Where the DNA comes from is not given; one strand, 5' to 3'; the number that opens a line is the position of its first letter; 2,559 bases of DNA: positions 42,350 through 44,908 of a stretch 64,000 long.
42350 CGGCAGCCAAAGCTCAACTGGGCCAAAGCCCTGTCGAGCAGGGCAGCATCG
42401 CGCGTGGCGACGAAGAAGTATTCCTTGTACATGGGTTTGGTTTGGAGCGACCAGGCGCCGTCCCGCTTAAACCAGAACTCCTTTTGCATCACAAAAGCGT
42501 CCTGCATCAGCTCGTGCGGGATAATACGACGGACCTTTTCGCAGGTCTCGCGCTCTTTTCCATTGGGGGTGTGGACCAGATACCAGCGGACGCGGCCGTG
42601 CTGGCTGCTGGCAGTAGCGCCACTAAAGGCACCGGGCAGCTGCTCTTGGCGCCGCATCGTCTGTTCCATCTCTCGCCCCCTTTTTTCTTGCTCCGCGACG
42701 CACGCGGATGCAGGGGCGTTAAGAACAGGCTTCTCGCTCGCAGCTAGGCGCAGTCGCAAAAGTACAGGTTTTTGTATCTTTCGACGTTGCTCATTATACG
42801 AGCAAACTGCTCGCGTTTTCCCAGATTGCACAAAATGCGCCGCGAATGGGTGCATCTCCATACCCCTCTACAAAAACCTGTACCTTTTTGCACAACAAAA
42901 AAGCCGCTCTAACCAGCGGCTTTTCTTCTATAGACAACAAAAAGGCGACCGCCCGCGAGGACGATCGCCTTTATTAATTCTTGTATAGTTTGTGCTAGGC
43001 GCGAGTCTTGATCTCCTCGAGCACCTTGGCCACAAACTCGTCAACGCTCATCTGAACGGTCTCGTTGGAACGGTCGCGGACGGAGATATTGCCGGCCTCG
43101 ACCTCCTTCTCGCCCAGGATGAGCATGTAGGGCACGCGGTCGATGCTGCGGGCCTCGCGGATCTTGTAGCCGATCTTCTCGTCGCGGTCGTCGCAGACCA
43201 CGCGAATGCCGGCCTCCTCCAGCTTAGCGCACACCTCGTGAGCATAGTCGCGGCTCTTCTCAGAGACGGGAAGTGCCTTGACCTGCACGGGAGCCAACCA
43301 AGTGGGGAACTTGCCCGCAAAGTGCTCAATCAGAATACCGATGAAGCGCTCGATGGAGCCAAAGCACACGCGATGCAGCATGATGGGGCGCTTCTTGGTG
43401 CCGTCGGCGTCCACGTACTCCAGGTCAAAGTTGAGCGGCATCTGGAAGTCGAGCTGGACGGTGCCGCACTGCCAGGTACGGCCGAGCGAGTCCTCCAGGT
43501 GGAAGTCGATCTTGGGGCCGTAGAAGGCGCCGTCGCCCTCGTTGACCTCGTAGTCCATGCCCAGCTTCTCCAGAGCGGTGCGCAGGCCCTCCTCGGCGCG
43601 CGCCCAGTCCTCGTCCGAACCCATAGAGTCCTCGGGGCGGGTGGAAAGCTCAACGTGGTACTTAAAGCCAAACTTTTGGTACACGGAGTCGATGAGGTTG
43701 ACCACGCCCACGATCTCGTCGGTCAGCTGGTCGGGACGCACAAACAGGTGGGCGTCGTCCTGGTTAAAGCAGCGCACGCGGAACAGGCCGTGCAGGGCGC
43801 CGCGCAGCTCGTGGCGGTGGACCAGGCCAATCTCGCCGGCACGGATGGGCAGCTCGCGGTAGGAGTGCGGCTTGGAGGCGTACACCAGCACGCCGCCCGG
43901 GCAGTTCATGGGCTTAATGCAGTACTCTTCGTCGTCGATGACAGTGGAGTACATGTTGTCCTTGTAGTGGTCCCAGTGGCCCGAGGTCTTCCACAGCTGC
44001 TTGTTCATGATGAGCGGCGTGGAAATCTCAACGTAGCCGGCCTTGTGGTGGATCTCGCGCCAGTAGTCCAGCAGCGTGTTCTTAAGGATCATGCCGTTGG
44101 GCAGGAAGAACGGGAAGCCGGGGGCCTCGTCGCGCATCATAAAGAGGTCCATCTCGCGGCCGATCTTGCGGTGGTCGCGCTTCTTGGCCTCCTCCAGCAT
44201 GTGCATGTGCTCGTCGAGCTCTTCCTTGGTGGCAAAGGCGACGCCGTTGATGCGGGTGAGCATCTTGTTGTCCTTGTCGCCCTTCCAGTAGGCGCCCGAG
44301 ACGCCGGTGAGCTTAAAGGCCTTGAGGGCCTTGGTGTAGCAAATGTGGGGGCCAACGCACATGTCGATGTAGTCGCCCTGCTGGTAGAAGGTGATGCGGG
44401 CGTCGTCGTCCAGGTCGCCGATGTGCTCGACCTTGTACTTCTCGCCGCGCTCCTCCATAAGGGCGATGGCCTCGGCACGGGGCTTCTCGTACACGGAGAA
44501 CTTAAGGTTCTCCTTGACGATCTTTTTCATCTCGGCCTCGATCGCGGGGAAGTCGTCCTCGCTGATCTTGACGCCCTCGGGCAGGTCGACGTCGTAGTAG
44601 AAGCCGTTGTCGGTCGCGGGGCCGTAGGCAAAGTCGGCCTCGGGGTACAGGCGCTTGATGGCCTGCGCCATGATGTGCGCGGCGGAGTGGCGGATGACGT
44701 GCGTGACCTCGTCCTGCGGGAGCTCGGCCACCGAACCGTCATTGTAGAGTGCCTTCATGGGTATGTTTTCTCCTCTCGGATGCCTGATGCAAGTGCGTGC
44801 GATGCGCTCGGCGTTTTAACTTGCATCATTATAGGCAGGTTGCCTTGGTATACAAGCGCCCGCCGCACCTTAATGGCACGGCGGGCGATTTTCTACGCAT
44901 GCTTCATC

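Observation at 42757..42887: Promoter of the polysaccharide locus sits between 19-bp inverted repeats: candidate DNA-inversion (phase-variation) switch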

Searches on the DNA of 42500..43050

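Call 8: search_rna_families(source=window, start=42500, end=43050, threshold=evalue, max_evalue=10)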
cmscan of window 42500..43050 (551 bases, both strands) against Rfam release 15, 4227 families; matches with E-value up to 10: 20.
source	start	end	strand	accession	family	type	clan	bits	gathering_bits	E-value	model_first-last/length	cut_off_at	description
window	42843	42926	+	RF02379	csRNA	Gene; sRNA;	-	24.6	57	0.59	1-93/93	no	Cia-dependent small RNA csRNA1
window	42757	42927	+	RF00512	Leu_leader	Cis-reg; leader;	-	24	50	0.011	1-148/148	no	Leucine operon leader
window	42855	42933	+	RF02059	STnc50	Gene; sRNA;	-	23.7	55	0.12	1-84/84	no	Salmonella enterica sRNA STnc40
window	42897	42964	-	RF02057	STnc40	Gene; sRNA;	-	23.6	45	0.1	1-70/70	no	Salmonella enterica sRNA STnc40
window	42896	42997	-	RF02618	SSRC34_2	Gene; sRNA;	-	23.2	48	0.18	1-125/125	no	Streptococcus sRNA 34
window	42872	42929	+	RF01859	Phe_leader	Cis-reg; leader;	-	22.9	55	0.19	1-125/125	no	Phenylalanine leader peptide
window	42834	42931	+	RF02064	STnc370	Gene; sRNA;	-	22.7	54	1.6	1-71/71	no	Enterobacterial sRNA STnc370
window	42894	42984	-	RF01808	MicX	Gene; sRNA;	-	22.5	75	0.0085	1-194/194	no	MicX Vibrio cholerae sRNA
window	42895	42976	-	RF00106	RNAI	Gene; antisense;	-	22.5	47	0.064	1-102/102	no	RNAI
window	42891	42975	-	RF02064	STnc370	Gene; sRNA;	-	22.2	54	2.1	1-71/71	no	Enterobacterial sRNA STnc370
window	42891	42970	-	RF02059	STnc50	Gene; sRNA;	-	19.7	55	1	1-84/84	no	Salmonella enterica sRNA STnc40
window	42894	43001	-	RF02356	BjrC1505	Gene; sRNA;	-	19.5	50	0.25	1-140/140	no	Alphaproteobacterial sRNA BjrC1505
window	42894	42974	-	RF00506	Thr_leader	Cis-reg; leader;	-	18.6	55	0.55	1-118/118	no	Threonine operon leader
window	42897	42968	-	RF01394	isrK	Gene; sRNA;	-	17.8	50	0.17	1-77/77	no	isrK Hfq binding RNA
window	42926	43009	-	RF02426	SpF03_sRNA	Gene; sRNA;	-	17.8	50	7.8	1-106/106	no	Streptococcus sRNA SpF03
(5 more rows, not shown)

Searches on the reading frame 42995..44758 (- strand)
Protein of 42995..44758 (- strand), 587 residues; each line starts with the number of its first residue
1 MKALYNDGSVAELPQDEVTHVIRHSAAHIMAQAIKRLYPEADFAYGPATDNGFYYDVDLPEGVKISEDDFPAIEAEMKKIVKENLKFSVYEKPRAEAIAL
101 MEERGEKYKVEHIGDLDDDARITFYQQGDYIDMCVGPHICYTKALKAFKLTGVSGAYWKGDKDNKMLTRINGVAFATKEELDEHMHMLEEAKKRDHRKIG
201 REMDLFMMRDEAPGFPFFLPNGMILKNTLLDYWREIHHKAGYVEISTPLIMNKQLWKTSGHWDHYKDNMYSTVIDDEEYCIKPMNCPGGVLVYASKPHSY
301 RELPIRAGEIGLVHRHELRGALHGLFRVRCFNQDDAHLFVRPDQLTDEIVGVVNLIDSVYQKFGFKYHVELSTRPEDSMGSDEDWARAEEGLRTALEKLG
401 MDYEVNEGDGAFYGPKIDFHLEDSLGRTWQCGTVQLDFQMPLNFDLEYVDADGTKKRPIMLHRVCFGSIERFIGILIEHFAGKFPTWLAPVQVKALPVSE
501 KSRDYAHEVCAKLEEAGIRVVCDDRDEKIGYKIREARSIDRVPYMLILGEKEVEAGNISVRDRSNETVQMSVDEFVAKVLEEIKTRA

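Call 10: search_protein_families(library=pfam, proteins=[window:42995-44758:-], max_evalue=0.01)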
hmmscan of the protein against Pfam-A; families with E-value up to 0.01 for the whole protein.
window:42995-44758:- (587 aa): 3 families
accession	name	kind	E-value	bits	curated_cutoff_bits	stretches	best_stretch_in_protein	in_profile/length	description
PF00587.30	tRNA-synt_2b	-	5e-45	154.2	29.3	1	275-480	5-179/179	tRNA synthetase class II core domain (G, H, P, S and T)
PF03129.25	HGTP_anticodon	-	6.3e-21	74.8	21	1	492-581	1-93/94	Anticodon binding domain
PF07973.19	tRNA_SAD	-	1.1e-12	48.1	24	1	122-171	1-44/44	Threonyl and Alanyl tRNA synthetase second additional domain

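Call 11: search_protein_families(library=ncbifam, proteins=[window:42995-44758:-], max_evalue=0.01)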
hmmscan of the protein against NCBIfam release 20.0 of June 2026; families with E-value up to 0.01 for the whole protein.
window:42995-44758:- (587 aa): 17 families
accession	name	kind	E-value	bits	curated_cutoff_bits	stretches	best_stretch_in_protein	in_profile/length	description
TIGR00418.1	thrS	equivalog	1.5e-210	700.9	383.65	1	23-582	1-564/565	threonine--tRNA ligase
NF003068.0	PRK03991.1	equivalog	4.2e-66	223.6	484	1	189-584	192-593/613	threonine--tRNA ligase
NF006625.0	PRK09194.1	equivalog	1.3e-26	93.7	558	2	443-579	418-558/559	proline--tRNA ligase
NF008979.1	PRK12325.1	exception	4e-24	85.3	550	2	207-339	31-163/437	proline--tRNA ligase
TIGR00409.1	proS_fam_II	equivalog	3.5e-21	75.7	306.7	2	447-582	428-567/568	proline--tRNA ligase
NF003211.1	PRK04173.1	equivalog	2.7e-20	72.7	312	2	218-273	30-87/454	glycine--tRNA ligase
NF011500.0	PRK14938.1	equivalog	5.8e-20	71.6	362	1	482-584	266-370/387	Ser-tRNA(Thr) hydrolase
TIGR00408.1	proS_fam_I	equivalog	1.2e-19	70.6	437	1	410-584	202-382/475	proline--tRNA ligase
TIGR00389.1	glyS_dimeric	equivalog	7.9e-19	67.6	243.3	2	218-271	32-86/565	glycine--tRNA ligase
TIGR00442.1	hisS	equivalog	1.5e-17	63.7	286.75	2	213-375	4-163/406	histidine--tRNA ligase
TIGR00414.1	serS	equivalog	7.1e-09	35.2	301.65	1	187-368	133-319/418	serine--tRNA ligase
TIGR02367.1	PylS_Cterm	equivalog_domain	2.3e-07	30.4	178.15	1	235-323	37-123/242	pyrrolysine--tRNA(Pyl) ligase large subunit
NF040865.1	a_tRNA_ed_AlaXM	equivalog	1.9e-05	24.5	300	1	22-154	96-220/234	alanyl-tRNA editing protein AlaXM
NF007083.1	PRK09537.1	equivalog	0.00021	20.5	550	0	239-323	227-309/425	pyrrolysine--tRNA(Pyl) ligase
NF011484.0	PRK14894.1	equivalog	0.00024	19.4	1050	0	219-269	36-88/539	glycine--tRNA ligase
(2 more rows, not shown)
